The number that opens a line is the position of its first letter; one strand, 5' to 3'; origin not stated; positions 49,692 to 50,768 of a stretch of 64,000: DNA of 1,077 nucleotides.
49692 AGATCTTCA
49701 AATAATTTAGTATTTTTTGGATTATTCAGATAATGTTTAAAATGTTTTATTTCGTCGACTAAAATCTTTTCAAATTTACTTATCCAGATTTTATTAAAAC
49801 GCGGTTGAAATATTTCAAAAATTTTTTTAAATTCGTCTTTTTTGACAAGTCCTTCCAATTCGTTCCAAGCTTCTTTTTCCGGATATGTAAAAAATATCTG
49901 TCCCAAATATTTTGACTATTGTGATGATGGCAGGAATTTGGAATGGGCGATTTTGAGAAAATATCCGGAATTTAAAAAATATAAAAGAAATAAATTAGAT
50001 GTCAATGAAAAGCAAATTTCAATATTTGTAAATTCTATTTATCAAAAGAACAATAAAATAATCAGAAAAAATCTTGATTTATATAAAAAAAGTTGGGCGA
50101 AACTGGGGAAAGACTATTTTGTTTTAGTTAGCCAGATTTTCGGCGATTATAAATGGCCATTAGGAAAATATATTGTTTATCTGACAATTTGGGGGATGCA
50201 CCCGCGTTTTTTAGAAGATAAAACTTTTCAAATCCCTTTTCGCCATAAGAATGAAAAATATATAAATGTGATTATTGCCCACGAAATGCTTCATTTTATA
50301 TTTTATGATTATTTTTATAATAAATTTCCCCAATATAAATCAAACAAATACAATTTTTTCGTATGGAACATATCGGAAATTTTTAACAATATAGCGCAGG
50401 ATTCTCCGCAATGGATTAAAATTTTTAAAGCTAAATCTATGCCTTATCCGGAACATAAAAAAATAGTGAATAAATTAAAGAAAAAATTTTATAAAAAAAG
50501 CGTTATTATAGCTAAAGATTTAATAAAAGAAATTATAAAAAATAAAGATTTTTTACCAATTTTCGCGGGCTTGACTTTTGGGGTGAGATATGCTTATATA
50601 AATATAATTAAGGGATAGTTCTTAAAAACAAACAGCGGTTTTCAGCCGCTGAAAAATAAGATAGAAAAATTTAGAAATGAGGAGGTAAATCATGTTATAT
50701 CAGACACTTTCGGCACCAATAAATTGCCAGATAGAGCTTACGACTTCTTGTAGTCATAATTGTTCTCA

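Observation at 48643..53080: Private three-member family of HExxH proteins interleaved with the rSAM enzymes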

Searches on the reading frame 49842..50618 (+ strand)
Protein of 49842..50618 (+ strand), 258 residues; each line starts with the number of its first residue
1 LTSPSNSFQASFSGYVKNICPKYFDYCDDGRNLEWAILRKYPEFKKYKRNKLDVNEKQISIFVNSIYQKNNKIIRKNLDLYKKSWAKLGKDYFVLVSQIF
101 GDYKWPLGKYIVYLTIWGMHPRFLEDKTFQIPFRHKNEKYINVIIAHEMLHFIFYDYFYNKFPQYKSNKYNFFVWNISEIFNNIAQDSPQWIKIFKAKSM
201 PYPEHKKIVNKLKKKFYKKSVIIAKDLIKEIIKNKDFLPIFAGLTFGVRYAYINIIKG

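Call 3: search_protein_families(library=pfam, proteins=[window:49842-50618:+], max_evalue=1)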
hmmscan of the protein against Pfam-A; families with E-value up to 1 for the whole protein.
window:49842-50618:+ (258 aa): 1 family
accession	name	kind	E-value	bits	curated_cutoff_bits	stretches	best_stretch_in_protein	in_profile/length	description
PF11667.14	DUF3267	-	0.048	14.5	27.1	1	142-175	3-38/108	Putative zincin peptidase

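Call 4: search_protein_families(library=ncbifam, proteins=[window:49842-50618:+], max_evalue=1)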
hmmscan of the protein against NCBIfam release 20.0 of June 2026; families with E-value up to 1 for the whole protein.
window:49842-50618:+ (258 aa): 0 families

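Call 10: find_homologous_proteins(query=window:49842-50618:+, max_evalue=0.01)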
Query window:49842-50618:+ (258 aa): 313 proteins with E <= 0.01 among 902 candidates; the best 120 are listed.
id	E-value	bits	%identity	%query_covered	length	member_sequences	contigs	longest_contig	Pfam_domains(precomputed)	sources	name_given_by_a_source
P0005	1.3e-140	486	100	86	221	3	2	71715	-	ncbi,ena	-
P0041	2.3e-89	318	67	81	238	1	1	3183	-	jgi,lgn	jgi:hypothetical protein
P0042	7.3e-88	313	71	80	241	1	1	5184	-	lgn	-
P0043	7.4e-88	313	68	80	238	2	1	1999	-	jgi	-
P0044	6.4e-84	300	70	79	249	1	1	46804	-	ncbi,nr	ncbi:hypothetical protein HZB05_00385 [Candidatus Wolfebacteria bacterium]|nr:hypothetical protein [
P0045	3.1e-82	294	63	79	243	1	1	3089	-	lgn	-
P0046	4.5e-79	284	63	80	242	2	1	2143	-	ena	-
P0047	1.3e-78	282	65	72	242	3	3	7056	-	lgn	-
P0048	8.9e-76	273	59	80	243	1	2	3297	-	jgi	-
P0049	1.6e-75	272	60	80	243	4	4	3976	-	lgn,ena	-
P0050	2.5e-75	272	60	80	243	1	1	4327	-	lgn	-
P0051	1.1e-73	266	55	81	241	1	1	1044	-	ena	-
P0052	2.1e-73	265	63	69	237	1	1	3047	-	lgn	-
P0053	3.8e-73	264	57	81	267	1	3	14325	-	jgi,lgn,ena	-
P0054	5.0e-73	264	58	80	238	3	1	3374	-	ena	-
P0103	2.1e-65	239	55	79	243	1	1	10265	PF18958.7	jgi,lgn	-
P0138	6.4e-62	228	50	79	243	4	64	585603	-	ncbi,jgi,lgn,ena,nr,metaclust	ncbi:MAG: hypothetical protein UV53_C0015G0008 [Candidatus Azambacteria bacterium GW2011_GWE1_42_9]|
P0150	2.6e-61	226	47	80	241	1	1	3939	PF18958.7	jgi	-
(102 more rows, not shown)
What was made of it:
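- On Pfam DUF5700 (PF18958): Two homologs carry a precomputed PF18958 hit (call 10).
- JGI names two #2 homologs as predicted SprT-family metalloproteases (call 10).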

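Call 13: find_encoding_contigs(protein=P0044, flank=8000, max_places=3)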
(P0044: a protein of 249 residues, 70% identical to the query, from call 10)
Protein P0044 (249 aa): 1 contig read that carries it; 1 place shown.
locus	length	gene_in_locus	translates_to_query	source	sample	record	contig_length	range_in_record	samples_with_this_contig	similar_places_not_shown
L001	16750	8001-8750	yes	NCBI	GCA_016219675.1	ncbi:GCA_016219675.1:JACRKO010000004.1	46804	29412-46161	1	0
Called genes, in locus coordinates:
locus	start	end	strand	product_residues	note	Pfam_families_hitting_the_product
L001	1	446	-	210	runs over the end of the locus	-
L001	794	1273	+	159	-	-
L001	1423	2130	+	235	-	-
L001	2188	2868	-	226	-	-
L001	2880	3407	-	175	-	PF13302:Acetyltransf_3, PF13420:Acetyltransf_4, PF00583:Acetyltransf_1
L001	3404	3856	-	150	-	PF13302:Acetyltransf_3, PF13420:Acetyltransf_4, PF00583:Acetyltransf_1, PF13673:Acetyltransf_10, PF13508:Acetyltransf_7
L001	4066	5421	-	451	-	PF04055:Radical_SAM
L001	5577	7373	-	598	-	-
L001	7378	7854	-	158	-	-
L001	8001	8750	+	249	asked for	-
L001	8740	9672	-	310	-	PF01636:APH, PF01633:Choline_kinase (weak)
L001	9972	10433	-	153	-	-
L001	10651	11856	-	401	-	PF04055:Radical_SAM, PF13186:SPASM (weak)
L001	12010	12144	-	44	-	PF00468:Ribosomal_L34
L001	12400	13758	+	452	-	PF11638:DnaA_N, PF00308:Bac_DnaA, PF01695:IstB_IS21, PF00004:AAA (weak), PF08299:Bac_DnaA_C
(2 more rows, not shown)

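Call 14: find_encoding_contigs(protein=P0138, flank=6000, max_places=3)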
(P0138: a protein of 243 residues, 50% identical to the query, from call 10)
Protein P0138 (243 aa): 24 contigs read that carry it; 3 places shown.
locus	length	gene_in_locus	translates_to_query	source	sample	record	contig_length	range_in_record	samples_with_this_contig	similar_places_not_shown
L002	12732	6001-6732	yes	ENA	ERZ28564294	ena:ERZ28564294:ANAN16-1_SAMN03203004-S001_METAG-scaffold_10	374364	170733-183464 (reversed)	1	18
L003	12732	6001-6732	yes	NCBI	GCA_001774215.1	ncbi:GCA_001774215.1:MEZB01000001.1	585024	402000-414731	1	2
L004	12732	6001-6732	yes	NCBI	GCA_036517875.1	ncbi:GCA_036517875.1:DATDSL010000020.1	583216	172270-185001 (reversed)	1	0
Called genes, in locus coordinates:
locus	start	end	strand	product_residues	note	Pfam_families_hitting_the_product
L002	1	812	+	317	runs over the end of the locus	PF02899:Phage_int_SAM_1, PF13102:Phage_int_SAM_5, PF13495:Phage_int_SAM_4 (weak), PF00589:Phage_integrase, PF22823:MrpR_C_cat (faint)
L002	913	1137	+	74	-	-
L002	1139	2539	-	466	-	PF20154:LNT_N, PF00795:CN_hydrolase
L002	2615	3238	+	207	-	PF08843:AbiEii (weak)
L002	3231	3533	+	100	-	PF21956:DUF6922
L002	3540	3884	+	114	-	PF18924:DUF5674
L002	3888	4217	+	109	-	-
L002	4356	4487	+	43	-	-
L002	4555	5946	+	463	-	PF04055:Radical_SAM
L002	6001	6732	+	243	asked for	-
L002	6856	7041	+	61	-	-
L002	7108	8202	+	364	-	PF04055:Radical_SAM, PF13186:SPASM (weak)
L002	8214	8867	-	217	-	PF03848:TehB, PF13489:Methyltransf_23, PF13847:Methyltransf_31 (weak), PF13649:Methyltransf_25, PF08241:Methyltransf_11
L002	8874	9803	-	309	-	-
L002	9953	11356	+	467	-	PF04055:Radical_SAM, PF13353:Fer4_12 (faint)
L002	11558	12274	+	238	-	PF01909:NTP_transf_2, PF18765:Polbeta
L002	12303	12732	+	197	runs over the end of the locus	-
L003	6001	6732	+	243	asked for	-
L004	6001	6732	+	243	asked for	-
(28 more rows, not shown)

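Call 23: search_protein_families(library=pfam, alignment_id=A1, max_evalue=0.1)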
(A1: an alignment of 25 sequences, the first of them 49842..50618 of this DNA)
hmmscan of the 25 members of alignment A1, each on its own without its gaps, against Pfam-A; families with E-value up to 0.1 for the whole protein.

A. member 1, window:49842-50618:+ (258 aa): 1 family
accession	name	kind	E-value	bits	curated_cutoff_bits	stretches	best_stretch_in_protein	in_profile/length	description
PF11667.14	DUF3267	-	0.048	14.5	27.1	0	142-175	3-38/108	Putative zincin peptidase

B. families by the number of members that match (of 25 scanned): 14 families
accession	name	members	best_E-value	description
PF11667.14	DUF3267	8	0.031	Putative zincin peptidase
PF18958.6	DUF5700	7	1.3e-05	Putative zinc dependent peptidase (DUF5700)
PF10440.15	WIYLD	3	0.0012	Ubiquitin-binding WIYLD domain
PF20594.3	DUF6794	2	0.062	Domain of unknown function (DUF6794)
PF17979.7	zf-CRD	1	0.0052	Cysteine rich domain with multizinc binding regions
PF03340.19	Pox_Rif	1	0.021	Poxvirus rifampicin resistance protein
PF00799.26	Gemini_AL1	1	0.033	Geminivirus Rep catalytic domain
PF14521.12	Aspzincin_M35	1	0.037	Lysine-specific metallo-endopeptidase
PF16725.10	Nucleolin_bd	1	0.046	Nucleolin binding domain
PF03477.21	ATP-cone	1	0.061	ATP cone domain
PF14853.12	Fis1_TPR_C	1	0.064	Fis1 C-terminal tetratricopeptide repeat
PF12592.13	ATPase_RavA_C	1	0.071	ATPase, RavA, C-terminal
PF10263.15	SprT-like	1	0.081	SprT-like family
PF10026.15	DUF2268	1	0.096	Predicted Zn-dependent protease (DUF2268)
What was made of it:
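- On Pfam DUF5700 (PF18958): 7 of 25 #2 homologs hit weakly, best E 1.3e-5 (call 23).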

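Call 30: search_solved_structures(query=A4, max_evalue=10, show_alignments=2)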
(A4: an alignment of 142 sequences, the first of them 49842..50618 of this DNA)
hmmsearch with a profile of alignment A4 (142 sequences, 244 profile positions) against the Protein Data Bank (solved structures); distinct sequences matched with E-value up to 10: 2.
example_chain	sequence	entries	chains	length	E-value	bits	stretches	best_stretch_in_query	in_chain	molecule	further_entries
7y8r_R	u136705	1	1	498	1.7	11.2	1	32-117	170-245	PHD finger protein 10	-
7vdv_R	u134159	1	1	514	1.8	11.1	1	32-117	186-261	PHD finger protein 10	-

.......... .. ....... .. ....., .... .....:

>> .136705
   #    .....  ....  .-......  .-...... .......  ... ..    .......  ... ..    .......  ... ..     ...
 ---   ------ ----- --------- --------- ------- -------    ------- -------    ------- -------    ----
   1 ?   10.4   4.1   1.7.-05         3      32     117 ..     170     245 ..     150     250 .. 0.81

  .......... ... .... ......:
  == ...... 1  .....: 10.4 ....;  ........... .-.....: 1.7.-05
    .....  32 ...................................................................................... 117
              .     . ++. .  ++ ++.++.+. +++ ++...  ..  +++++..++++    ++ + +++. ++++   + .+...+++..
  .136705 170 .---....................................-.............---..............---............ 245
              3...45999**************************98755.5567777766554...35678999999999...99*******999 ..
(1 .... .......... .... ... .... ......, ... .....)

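Call 37: predict_structure(alignment_id=A4)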
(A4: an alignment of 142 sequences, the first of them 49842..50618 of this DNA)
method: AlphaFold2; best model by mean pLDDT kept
length: 258 residues; sequences in the alignment: 142
mean_pLDDT: 88.1   pTM: 0.86
mean pLDDT of the five models: 88.1, 87.5, 86.2, 86.1, 85.0
residues with pLDDT >= 90: 166; 70-90: 55; 50-70: 37; < 50: 0
segments of 3 or more residues with pLDDT < 50: none
pLDDT, mean of each block of 10 residues (from residue 1): 82 75 65 87 82 79 95 96 96 97 95 91 89 95 97 97 94 94 97 95 94 93 97 83 57 63
secondary structure, 60 per line:
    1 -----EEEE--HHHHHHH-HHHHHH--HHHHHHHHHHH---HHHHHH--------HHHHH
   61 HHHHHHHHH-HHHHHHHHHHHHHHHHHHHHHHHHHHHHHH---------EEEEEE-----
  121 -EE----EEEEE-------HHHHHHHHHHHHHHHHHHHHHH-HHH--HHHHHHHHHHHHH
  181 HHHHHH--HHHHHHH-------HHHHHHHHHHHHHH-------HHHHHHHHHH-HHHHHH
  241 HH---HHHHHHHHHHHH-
elements in order: E6-9 H12-18 H20-25 H28-38 H42-47 H56-69 H71-100 E110-115 E128-132 H140-161 H168-186 H189-195 H203-216 H224-233 H235-242 H246-257

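Call 43: fold_search(model_id=the predicted structure, library=pdb)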
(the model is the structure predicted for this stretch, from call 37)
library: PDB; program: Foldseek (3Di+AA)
matches with E <= 10: 57; with E <= 0.001: 0
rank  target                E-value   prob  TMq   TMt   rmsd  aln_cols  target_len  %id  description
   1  8p0i_B                7.6e-01  0.11  0.20  0.08  17.6       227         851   13  Crystal structure of the open conformation of insulin-regulated aminopeptidase in complex with a small-MW inhibitor (released 2024-09-04)
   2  4qhi_C                8.4e-01  0.21  0.17  0.35   9.0       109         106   17  Crystal structure of Methanocaldococcus jannaschii selecase mutant R36W (released 2014-07-16)
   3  4qhi_D                1.2e+00  0.15  0.20  0.40  11.2       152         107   16  Crystal structure of Methanocaldococcus jannaschii selecase mutant R36W (released 2014-07-16)
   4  7v9n                  1.5e+00  0.16  0.23  0.08   5.9       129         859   17  Crystal structure of the lanthipeptide zinc-metallopeptidase EryP from saccharopolyspora erythraea in closed state (released 2022-05-11)
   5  7v9o                  1.5e+00  0.14  0.20  0.07  10.9       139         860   14  Crystal structure of the lanthipeptide zinc-metallopeptidase EryP mutant E802R from saccharopolyspora erythraea (released 2022-05-11)
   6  4qhi_A                1.5e+00  0.13  0.18  0.35  10.4       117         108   17  Crystal structure of Methanocaldococcus jannaschii selecase mutant R36W (released 2014-07-16)
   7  4e36_B                1.5e+00  0.10  0.16  0.07  12.7       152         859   13  Crystal structure of the human Endoplasmic Reticulum Aminopeptidase 2 variant N392K (released 2012-08-29)
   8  4qhj_A                1.7e+00  0.08  0.13  0.28  14.1       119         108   18  Crystal structure of Methanocaldococcus jannaschii selecase mutant I100F+H107F (released 2014-07-16)
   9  6ydx_A                1.7e+00  0.05  0.16  0.07  16.1       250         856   12  Insulin-regulated aminopeptidase complexed with a macrocyclic peptidic inhibitor (released 2020-07-22)
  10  4qhi_B                2.1e+00  0.14  0.19  0.36   8.5       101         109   19  Crystal structure of Methanocaldococcus jannaschii selecase mutant R36W (released 2014-07-16)
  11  4e36_A                2.3e+00  0.08  0.16  0.07  12.7       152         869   14  Crystal structure of the human Endoplasmic Reticulum Aminopeptidase 2 variant N392K (released 2012-08-29)
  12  5k1v_B                2.5e+00  0.07  0.16  0.06  12.8       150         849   15  Crystal structure of Endoplasmic Reticulum aminopeptidase 2 (ERAP2) in complex with a diaminobenzoic acid derivative l (released 2017-03-29)
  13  7sh0_A                2.5e+00  0.05  0.20  0.07  16.5       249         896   17  CRYSTAL STRUCTURE OF ENDOPLASMIC RETICULUM AMINOPEPTIDASE 2 (ERAP2) COMPLEX WITH A HIGHLY SELECTIVE AND POTENT SMALL M (released 2022-07-20)
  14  7v9p_A                3.0e+00  0.15  0.20  0.07   4.3        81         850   18  Crystal structure of the lanthipeptide zinc-metallopeptidase EryP from saccharopolyspora erythraea in intermediate sta (released 2022-05-11)
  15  5ab2_B                3.0e+00  0.05  0.20  0.08  15.1       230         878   15  Crystal structure of aminopeptidase ERAP2 with ligand (released 2015-09-30)
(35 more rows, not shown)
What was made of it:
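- Closest known: Minigluzincins. Same: Selecase is among the top Foldseek matches of the #2 model (call 43).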

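Call 67: find_encoding_contigs(protein=P0042, flank=5000, max_places=2)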
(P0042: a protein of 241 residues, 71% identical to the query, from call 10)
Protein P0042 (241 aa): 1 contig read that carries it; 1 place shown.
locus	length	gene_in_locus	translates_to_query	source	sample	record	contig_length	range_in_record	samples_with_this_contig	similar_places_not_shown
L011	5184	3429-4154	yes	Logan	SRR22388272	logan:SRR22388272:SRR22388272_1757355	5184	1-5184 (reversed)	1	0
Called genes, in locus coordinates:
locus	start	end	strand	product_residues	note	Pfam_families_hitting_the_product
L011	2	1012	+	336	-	?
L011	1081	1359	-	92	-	-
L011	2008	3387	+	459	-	PF13353:Fer4_12 (weak), PF04055:Radical_SAM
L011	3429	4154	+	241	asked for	-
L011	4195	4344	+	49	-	-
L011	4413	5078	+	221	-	-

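Call 71: find_related_loci(query=A1, collection=genome_contigs, flank=6000)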
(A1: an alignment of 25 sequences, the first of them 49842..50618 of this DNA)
Query A1 (258 aa) in genome_contigs; peptide patterns used: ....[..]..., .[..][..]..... (x = any residue, [..] = any of these).
204 stretches matched a pattern; 103 encode a relative of the query (tblastn E <= 1e-3); the best 80 are kept; 80 distinct loci.
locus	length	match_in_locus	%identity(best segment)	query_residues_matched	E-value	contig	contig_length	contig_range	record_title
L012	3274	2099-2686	58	28-221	1e-72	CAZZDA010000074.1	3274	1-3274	MAG TPA_asm: uncultured Gammaproteobacteria bacterium isolate SRP167671_co2_226 genome assembly, contig: NODE_32091_leng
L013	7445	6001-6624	54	28-234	4e-71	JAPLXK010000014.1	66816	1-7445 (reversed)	MAG: Candidatus Nealsonbacteria bacterium isolate LacPavin_0920_SED2_MAG_39_9 LacPavin_0920_SED2_scaffold_579421, whole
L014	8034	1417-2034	53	28-233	1e-70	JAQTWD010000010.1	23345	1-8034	MAG: Candidatus Paceibacterota bacterium isolate STC_102 NODE_4544_length_23345_cov_3.423723_Sandtown_C, whole genome sh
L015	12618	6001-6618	50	28-233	7e-68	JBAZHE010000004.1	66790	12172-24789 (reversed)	MAG: Patescibacteria group bacterium isolate SO_2017_LW3_62 NODE_849_length_66790_cov_1.338344_LW162_2017, whole genome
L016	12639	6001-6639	54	28-235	5e-66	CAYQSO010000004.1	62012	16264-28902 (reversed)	MAG TPA_asm: uncultured Candidatus Saccharibacteria bacterium isolate binchicken_co42_471 genome assembly, contig: NODE_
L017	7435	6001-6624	47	28-234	1e-65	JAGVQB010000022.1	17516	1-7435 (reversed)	MAG: bacterium isolate DeMMO3_34 c_000000088826, whole genome shotgun sequence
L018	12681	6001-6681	47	28-256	2e-65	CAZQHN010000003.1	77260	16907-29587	MAG TPA_asm: uncultured Gammaproteobacteria bacterium isolate SRP263991_co5_264 genome assembly, contig: NODE_749_length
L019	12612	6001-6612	50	28-231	3e-65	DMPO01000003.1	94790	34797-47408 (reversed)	MAG TPA_asm: Candidatus Azambacteria bacterium isolate UBA12106 contig_13236, whole genome shotgun sequence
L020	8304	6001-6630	48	28-234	7e-65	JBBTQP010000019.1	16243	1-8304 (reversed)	MAG: Patescibacteria group bacterium isolate H41-bin265_1 H41_bin265_1_000000000019, whole genome shotgun sequence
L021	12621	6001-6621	47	28-234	2e-64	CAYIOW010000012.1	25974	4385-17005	MAG TPA_asm: uncultured Gammaproteobacteria bacterium isolate ERP119705_co25_566 genome assembly, contig: NODE_975_lengt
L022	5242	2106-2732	50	28-236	3e-64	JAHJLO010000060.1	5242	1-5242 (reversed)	MAG: Patescibacteria group bacterium isolate Old_saline.mb.14 Old_saline.mb.14_k141_640243, whole genome shotgun sequenc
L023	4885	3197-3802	56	28-229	3e-64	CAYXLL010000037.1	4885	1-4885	MAG TPA_asm: uncultured Candidatus Saccharibacteria bacterium isolate binchicken_co265_369 genome assembly, contig: NODE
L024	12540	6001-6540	51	28-212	8e-63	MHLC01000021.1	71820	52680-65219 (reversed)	MAG: Candidatus Liptonbacteria bacterium RIFCSPLOWO2_01_FULL_56_20 rifcsplowo2_01_scaffold_4291, whole genome shotgun se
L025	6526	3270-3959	44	9-234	1e-62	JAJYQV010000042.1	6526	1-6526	MAG: bacterium isolate DS4.bin61 NODE_16380_length_6526_cov_4.339741, whole genome shotgun sequence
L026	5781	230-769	51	28-212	2e-62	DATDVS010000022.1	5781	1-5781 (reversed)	MAG TPA_asm: Candidatus Paceibacterota bacterium isolate SMAG_U8090 k141_1601788, whole genome shotgun sequence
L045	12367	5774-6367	52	28-233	5e-54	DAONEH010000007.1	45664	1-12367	MAG TPA_asm: bacterium isolate AMR_MDS_3874 NODE_724_length_45664_cov_7.993751, whole genome shotgun sequence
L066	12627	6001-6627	34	19-228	2e-29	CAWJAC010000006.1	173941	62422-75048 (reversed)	MAG: Candidatus Zambryskibacteria bacterium isolate MFD03726.bin.2.15 genome assembly, contig: contig_87035, whole genom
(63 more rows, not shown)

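Call 74: search_protein_families(library=pfam, proteins=[L066:6697-8079:-, L045:6406-6837:-, L011:4413-5078:+, L002:8874-9803:-], max_evalue=0.01)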
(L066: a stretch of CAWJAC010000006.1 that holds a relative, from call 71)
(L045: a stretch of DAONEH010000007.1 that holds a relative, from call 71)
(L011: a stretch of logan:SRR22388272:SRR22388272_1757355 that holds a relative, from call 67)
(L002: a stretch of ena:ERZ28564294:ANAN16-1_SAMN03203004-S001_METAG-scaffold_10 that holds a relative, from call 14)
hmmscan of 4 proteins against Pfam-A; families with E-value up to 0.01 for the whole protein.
L066:6697-8079:- (460 aa): 2 families
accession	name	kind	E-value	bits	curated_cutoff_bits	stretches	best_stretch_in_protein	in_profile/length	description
PF04055.27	Radical_SAM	-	2.7e-18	67.2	29.5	1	99-276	3-166/166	Radical SAM superfamily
PF13353.11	Fer4_12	-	0.0017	19.1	22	1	99-223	11-118/137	4Fe-4S single cluster domain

L045:6406-6837:- (143 aa): 3 families
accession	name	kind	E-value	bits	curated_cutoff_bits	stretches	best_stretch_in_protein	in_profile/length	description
PF00293.34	NUDIX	-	9.9e-18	64.9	21.1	1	11-115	9-118/134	NUDIX domain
PF14815.12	NUDIX_4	-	9.4e-07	29.1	35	1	10-62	4-54/113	NUDIX domain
PF22327.2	Nudt16-like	-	0.0017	18.8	27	1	30-102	33-106/161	U8 snoRNA-decapping enzyme-like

L011:4413-5078:+ (221 aa): 0 families

L002:8874-9803:- (309 aa): 0 families
